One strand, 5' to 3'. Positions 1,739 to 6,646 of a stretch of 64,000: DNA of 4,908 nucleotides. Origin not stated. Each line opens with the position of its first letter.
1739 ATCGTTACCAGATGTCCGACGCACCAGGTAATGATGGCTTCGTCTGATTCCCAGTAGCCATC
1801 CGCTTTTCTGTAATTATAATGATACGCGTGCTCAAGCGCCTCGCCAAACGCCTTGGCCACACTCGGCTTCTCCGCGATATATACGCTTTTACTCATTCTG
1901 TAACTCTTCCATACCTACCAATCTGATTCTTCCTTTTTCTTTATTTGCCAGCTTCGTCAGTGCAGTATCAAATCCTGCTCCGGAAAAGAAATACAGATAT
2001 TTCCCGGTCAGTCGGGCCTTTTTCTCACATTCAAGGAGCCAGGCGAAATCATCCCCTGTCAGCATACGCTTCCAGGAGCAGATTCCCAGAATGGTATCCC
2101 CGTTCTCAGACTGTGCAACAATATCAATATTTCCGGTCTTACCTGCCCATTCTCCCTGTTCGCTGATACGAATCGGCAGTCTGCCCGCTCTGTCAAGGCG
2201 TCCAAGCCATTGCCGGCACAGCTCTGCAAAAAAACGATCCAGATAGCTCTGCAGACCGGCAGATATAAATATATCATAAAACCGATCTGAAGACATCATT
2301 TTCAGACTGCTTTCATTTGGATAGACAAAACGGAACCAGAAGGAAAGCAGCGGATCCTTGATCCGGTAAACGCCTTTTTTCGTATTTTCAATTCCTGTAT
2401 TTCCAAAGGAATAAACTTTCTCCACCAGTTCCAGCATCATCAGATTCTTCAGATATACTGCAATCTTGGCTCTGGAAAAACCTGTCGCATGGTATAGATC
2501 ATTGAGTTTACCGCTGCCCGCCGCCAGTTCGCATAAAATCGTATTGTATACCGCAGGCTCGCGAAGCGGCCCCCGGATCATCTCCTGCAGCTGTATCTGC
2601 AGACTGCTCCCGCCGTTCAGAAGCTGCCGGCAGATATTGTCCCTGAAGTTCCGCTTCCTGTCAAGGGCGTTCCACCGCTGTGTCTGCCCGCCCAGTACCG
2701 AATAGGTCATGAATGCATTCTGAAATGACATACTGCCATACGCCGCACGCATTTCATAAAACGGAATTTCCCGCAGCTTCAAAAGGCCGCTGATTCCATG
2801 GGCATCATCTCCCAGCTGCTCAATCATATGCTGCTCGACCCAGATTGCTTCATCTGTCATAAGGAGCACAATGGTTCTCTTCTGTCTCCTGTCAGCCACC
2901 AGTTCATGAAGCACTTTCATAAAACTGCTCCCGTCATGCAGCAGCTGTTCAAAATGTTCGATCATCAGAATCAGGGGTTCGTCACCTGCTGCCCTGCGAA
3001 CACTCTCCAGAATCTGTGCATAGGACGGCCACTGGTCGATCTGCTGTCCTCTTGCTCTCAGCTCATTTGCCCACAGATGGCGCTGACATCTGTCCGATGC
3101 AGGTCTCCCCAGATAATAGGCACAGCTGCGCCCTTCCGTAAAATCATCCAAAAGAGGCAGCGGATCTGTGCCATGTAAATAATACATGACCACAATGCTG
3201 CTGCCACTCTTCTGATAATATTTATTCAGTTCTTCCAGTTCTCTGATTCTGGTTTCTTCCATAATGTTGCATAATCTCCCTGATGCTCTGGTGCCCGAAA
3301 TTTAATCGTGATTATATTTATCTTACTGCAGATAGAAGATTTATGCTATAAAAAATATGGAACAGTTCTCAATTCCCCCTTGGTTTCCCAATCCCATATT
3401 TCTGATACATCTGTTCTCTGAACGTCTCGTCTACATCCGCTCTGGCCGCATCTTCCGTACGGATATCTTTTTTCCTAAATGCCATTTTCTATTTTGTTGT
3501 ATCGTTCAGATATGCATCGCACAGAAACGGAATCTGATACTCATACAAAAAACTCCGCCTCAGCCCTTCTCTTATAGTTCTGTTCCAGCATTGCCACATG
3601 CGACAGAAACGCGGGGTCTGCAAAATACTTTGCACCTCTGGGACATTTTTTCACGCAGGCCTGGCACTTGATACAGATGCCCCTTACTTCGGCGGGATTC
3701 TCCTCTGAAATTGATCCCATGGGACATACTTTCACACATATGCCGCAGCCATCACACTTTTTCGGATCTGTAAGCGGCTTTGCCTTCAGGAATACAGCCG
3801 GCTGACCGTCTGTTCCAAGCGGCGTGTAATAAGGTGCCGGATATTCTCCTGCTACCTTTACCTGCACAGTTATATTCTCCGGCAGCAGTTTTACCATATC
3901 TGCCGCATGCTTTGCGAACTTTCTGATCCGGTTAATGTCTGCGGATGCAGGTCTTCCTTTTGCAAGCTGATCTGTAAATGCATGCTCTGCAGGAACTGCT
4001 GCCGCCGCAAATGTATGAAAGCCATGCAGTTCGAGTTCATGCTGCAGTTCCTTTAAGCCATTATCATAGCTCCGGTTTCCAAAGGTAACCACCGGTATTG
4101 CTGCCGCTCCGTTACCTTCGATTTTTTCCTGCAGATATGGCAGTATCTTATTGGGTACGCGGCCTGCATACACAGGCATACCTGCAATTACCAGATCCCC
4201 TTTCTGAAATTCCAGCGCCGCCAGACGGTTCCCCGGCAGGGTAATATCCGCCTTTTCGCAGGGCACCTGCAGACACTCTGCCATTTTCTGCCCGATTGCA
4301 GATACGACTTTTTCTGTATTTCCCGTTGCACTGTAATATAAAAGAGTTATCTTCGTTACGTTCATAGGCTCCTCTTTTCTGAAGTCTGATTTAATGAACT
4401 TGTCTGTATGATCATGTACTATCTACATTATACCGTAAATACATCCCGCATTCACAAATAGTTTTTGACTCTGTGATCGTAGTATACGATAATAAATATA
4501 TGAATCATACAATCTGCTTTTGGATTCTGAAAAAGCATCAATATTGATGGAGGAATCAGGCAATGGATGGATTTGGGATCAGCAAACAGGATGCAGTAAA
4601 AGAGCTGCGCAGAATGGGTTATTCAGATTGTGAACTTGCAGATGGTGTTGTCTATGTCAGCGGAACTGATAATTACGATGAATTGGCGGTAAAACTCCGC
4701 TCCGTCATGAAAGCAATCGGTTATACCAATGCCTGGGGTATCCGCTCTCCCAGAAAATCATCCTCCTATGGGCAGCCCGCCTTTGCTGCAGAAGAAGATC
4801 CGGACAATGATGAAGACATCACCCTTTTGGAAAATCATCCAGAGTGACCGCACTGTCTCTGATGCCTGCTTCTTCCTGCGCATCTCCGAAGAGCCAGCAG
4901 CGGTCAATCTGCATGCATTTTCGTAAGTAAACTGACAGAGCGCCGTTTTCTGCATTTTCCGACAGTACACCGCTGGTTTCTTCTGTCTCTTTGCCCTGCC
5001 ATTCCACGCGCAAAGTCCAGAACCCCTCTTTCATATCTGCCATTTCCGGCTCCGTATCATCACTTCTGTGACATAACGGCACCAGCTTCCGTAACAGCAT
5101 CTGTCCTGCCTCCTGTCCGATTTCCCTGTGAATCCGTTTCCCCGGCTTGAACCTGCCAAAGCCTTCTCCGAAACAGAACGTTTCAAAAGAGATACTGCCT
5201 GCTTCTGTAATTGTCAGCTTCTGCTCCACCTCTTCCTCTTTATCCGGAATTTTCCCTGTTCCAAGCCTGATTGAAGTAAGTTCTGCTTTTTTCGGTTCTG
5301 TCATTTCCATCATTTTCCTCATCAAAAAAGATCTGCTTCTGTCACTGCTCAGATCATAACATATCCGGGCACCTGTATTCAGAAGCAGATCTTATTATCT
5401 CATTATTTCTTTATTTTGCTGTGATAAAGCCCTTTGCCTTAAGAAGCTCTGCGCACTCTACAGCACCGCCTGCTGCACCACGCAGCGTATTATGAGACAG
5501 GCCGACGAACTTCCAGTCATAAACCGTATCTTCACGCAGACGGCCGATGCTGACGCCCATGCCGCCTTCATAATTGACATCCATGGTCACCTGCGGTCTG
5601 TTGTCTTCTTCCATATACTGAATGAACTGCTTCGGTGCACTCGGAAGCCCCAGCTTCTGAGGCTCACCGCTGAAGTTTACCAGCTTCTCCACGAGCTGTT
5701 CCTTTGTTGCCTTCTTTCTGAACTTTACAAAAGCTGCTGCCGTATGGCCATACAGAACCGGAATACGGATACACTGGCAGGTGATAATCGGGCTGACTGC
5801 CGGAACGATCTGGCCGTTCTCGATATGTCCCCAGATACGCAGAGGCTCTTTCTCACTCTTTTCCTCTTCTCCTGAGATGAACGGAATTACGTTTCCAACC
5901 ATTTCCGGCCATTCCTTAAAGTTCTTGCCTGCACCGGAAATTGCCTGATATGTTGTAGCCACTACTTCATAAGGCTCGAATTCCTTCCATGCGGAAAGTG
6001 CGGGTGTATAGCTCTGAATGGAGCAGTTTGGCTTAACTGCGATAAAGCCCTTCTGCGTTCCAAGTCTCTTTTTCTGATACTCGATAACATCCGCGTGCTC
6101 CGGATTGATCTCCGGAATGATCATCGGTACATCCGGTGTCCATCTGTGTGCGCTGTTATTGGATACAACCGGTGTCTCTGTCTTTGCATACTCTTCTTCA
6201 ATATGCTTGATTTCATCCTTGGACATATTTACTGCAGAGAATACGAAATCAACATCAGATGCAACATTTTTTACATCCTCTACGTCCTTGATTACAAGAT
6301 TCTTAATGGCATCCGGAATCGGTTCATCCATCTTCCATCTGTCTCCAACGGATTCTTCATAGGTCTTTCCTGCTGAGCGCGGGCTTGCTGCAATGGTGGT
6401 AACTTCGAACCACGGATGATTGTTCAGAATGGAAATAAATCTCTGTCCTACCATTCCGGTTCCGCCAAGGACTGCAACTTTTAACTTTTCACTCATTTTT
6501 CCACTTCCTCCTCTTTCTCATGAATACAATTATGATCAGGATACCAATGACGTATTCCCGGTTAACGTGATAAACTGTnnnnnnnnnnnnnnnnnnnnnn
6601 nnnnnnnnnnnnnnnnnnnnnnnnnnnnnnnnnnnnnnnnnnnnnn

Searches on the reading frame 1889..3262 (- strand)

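Call 13: search_protein_families(library=pfam, proteins=[window:1889-3262:-], max_evalue=0.00001)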
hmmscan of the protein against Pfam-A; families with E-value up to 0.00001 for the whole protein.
window:1889-3262:- (457 aa): 1 family
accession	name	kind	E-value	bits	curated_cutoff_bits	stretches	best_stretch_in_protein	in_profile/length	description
PF03008.20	DUF234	-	1.6e-15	57.7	22.5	1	309-399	1-91/100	Archaea bacterial proteins of unknown function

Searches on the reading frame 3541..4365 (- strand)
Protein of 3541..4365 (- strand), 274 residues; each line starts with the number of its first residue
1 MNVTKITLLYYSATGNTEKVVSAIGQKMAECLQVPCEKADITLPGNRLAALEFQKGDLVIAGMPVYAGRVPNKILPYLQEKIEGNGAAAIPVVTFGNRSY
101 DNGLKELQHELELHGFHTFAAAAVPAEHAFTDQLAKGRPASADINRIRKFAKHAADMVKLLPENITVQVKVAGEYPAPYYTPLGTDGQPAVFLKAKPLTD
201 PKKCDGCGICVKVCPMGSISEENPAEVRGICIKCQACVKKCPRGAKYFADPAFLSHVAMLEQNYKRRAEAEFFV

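Call 13: search_protein_families(library=pfam, proteins=[window:3541-4365:-], max_evalue=0.00001)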
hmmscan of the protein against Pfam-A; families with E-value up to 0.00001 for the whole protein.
window:3541-4365:- (274 aa): 9 families
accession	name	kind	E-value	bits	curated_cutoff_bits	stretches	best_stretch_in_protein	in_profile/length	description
PF00037.32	Fer4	-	3.9e-11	42.7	21.1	1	200-219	4-23/24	4Fe-4S binding domain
PF12837.12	Fer4_6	-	7.9e-09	35.5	25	1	197-219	2-24/24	4Fe-4S binding domain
PF13187.11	Fer4_9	-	2.9e-08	34.1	27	1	203-245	1-51/52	4Fe-4S dicluster domain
PF13237.11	Fer4_10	-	6.2e-08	32.9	25.5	1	197-242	2-53/53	4Fe-4S dicluster domain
PF13484.11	Fer4_16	-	1.3e-07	32.7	30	0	203-222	1-20/66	4Fe-4S double cluster binding domain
PF13534.11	Fer4_17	-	2.1e-07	31.8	22.2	0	231-258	2-29/61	4Fe-4S dicluster domain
PF12797.12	Fer4_2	-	5.2e-07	29.6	24.5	0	196-215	2-21/22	4Fe-4S binding domain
PF12838.12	Fer4_7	-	5.6e-07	30.4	27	0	203-245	1-52/52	4Fe-4S dicluster domain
PF12800.12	Fer4_4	-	3.4e-06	27.4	24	0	201-217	1-17/17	4Fe-4S binding domain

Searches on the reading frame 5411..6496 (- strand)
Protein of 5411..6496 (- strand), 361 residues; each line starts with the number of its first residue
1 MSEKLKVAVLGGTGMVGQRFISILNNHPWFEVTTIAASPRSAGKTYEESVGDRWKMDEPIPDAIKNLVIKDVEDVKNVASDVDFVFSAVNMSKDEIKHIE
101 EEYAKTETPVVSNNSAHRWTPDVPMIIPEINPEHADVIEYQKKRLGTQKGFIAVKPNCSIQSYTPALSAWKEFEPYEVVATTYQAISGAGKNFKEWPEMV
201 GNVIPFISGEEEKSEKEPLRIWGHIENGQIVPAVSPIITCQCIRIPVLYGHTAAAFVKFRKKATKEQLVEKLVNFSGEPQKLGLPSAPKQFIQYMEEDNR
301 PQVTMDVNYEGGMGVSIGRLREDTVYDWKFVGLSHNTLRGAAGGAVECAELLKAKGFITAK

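Call 13: search_protein_families(library=pfam, proteins=[window:5411-6496:-], max_evalue=0.00001)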
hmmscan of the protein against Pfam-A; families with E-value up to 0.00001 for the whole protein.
window:5411-6496:- (361 aa): 2 families
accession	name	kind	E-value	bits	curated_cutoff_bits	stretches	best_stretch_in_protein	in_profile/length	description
PF01118.30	Semialdhyde_dh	-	2.5e-29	102.6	26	1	6-135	1-118/121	Semialdehyde dehydrogenase, NAD binding domain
PF02774.23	Semialdhyde_dhC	-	3.7e-26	92.8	26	1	173-338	9-183/184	Semialdehyde dehydrogenase, dimerisation domain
